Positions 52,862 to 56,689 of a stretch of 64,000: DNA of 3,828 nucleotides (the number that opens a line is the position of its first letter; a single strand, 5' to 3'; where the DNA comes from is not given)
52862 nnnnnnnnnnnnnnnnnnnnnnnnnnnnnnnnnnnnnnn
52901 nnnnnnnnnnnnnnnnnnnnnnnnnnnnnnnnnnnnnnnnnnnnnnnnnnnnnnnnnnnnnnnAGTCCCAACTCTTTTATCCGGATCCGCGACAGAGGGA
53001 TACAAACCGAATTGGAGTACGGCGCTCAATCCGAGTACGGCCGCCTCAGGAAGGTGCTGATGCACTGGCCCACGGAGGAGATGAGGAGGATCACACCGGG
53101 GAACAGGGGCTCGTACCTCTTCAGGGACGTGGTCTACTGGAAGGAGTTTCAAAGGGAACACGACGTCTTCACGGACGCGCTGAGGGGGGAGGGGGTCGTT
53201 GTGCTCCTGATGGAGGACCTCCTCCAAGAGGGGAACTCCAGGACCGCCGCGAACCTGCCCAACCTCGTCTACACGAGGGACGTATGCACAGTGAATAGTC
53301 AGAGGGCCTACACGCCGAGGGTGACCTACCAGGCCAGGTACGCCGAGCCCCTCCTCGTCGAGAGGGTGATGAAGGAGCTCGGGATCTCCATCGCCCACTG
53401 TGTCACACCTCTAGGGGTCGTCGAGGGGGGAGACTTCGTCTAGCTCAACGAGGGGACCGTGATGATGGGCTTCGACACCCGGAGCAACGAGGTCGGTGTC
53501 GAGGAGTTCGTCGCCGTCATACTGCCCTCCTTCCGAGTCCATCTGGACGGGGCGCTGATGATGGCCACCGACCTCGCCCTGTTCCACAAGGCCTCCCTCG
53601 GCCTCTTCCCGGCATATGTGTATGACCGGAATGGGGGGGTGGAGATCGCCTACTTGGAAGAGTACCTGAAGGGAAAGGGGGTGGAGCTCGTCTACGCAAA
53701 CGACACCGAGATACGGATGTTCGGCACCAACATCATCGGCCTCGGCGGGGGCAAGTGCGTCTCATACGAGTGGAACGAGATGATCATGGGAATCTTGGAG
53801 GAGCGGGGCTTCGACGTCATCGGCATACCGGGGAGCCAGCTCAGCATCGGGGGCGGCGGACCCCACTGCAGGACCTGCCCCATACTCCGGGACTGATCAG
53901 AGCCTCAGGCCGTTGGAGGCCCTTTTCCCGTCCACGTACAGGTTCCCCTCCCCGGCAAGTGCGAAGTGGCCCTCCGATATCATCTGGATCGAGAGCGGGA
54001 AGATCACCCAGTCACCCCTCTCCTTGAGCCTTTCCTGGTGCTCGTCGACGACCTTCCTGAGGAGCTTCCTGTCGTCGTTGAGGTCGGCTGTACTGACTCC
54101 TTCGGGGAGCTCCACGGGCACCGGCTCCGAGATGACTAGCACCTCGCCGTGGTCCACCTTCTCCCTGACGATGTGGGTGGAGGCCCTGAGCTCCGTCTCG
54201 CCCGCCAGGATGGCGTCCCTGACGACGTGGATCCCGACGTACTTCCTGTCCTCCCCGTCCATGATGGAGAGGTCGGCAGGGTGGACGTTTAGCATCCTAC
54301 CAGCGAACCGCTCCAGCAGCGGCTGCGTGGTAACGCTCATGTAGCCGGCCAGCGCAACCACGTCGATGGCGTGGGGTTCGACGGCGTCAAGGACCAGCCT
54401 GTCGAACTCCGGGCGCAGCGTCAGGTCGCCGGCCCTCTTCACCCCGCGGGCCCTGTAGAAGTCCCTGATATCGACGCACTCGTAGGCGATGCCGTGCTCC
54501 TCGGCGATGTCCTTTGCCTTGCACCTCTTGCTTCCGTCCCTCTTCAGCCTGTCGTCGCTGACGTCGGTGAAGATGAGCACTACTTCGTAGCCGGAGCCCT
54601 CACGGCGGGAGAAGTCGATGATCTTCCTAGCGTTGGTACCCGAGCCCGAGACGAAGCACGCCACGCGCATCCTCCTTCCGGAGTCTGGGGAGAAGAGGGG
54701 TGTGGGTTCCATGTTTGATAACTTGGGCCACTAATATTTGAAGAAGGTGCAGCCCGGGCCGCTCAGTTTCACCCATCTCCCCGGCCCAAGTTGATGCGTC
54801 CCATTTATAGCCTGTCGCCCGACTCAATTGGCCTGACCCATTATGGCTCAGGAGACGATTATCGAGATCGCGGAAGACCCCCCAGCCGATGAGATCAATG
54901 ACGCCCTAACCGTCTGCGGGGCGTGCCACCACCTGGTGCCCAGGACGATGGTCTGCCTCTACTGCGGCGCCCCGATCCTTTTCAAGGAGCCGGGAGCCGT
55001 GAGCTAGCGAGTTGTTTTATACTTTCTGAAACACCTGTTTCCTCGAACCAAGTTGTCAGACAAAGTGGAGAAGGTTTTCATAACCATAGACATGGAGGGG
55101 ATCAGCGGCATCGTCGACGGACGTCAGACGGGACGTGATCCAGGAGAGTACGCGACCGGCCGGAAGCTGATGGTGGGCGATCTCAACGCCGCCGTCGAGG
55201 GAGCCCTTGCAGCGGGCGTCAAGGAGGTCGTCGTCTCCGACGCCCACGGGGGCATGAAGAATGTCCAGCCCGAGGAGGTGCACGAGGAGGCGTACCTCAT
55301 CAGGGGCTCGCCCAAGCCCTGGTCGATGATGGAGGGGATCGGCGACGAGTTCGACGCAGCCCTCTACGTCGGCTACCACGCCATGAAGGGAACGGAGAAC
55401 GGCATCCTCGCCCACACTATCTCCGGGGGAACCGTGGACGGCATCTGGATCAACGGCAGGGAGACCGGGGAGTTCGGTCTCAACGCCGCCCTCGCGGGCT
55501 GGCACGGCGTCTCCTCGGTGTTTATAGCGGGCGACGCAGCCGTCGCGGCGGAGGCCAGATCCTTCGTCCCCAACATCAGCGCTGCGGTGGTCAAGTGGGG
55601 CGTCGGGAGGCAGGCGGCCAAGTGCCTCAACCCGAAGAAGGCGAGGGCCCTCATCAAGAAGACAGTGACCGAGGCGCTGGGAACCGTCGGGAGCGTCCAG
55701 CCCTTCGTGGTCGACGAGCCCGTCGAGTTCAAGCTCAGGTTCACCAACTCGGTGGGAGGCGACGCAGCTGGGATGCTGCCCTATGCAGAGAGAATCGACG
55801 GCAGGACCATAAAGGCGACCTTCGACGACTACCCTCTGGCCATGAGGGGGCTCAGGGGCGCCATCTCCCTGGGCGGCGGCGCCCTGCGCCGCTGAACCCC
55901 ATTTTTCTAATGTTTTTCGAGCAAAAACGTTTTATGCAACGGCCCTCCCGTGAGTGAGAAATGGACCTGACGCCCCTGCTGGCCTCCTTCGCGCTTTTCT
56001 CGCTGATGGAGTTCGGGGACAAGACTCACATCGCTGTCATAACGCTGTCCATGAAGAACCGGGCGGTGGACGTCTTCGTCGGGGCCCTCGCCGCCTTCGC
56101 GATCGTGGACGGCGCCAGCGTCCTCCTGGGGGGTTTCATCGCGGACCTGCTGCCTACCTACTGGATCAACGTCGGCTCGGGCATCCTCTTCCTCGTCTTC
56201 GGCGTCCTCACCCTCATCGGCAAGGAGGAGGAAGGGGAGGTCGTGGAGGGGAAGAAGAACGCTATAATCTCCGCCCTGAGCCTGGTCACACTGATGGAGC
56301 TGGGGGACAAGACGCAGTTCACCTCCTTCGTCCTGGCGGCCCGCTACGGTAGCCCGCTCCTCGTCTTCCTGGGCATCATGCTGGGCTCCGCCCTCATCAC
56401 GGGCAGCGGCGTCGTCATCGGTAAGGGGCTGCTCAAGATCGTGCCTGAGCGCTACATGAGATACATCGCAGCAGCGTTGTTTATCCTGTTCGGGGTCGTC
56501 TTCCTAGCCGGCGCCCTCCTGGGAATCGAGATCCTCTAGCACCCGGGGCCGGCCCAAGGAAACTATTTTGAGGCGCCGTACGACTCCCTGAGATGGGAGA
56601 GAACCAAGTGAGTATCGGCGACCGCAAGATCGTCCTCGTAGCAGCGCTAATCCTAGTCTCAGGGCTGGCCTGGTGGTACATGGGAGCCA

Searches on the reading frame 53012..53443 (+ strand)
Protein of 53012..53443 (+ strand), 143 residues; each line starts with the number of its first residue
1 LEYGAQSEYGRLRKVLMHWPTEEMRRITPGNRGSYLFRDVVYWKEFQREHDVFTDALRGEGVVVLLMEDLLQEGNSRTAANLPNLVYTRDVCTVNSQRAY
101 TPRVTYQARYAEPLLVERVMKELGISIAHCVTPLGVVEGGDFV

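Call 29: search_protein_families(library=pfam, proteins=[window:53012-53443:+], max_evalue=0.001)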
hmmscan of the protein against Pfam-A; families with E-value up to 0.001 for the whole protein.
window:53012-53443:+ (143 aa): 1 family
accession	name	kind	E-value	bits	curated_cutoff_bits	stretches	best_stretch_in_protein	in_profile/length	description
PF02274.22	ADI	-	4.8e-12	46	22.8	1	36-75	4-43/377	Arginine deiminase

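Call 36: search_protein_families(library=ncbifam, proteins=[window:53012-53443:+], max_evalue=0.001)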
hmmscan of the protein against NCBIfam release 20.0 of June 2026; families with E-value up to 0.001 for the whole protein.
window:53012-53443:+ (143 aa): 2 families
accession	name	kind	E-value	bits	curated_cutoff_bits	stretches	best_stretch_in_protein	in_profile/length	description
NF002381.0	PRK01388.1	subfamily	2.5e-22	79.3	414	1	3-74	6-77/405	arginine deiminase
TIGR01078.1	arcA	equivalog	2.5e-21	75.9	489.1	1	6-76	4-74/408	arginine deiminase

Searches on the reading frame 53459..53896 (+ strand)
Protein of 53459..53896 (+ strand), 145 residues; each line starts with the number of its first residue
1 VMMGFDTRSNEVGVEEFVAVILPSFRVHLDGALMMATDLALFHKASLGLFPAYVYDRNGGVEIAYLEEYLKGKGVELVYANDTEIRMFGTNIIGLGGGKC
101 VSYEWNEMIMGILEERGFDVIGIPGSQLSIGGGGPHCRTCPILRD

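Call 29: search_protein_families(library=pfam, proteins=[window:53459-53896:+], max_evalue=0.001)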
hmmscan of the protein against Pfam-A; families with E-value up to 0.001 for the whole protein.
window:53459-53896:+ (145 aa): 1 family
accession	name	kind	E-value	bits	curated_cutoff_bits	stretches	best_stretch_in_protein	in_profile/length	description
PF02274.22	ADI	-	3.1e-13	50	22.8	1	79-144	312-377/377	Arginine deiminase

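Call 36: search_protein_families(library=ncbifam, proteins=[window:53459-53896:+], max_evalue=0.001)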
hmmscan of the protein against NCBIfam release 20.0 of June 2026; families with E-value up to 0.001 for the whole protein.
window:53459-53896:+ (145 aa): 2 families
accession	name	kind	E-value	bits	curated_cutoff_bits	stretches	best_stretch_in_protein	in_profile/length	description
NF002381.0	PRK01388.1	subfamily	2.6e-12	46.3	414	1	89-145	347-403/405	arginine deiminase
TIGR01078.1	arcA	equivalog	7.1e-12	44.8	489.1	1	83-145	344-406/408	arginine deiminase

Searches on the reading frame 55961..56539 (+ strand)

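Call 29: search_protein_families(library=pfam, proteins=[window:55961-56539:+], max_evalue=0.001)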
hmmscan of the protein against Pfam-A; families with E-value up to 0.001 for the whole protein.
window:55961-56539:+ (192 aa): 1 family
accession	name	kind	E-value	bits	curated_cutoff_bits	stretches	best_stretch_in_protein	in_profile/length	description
PF01169.24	GDT1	-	3.2e-43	146.4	27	2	104-178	2-75/75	Divalent cation/proton antiporter GDT1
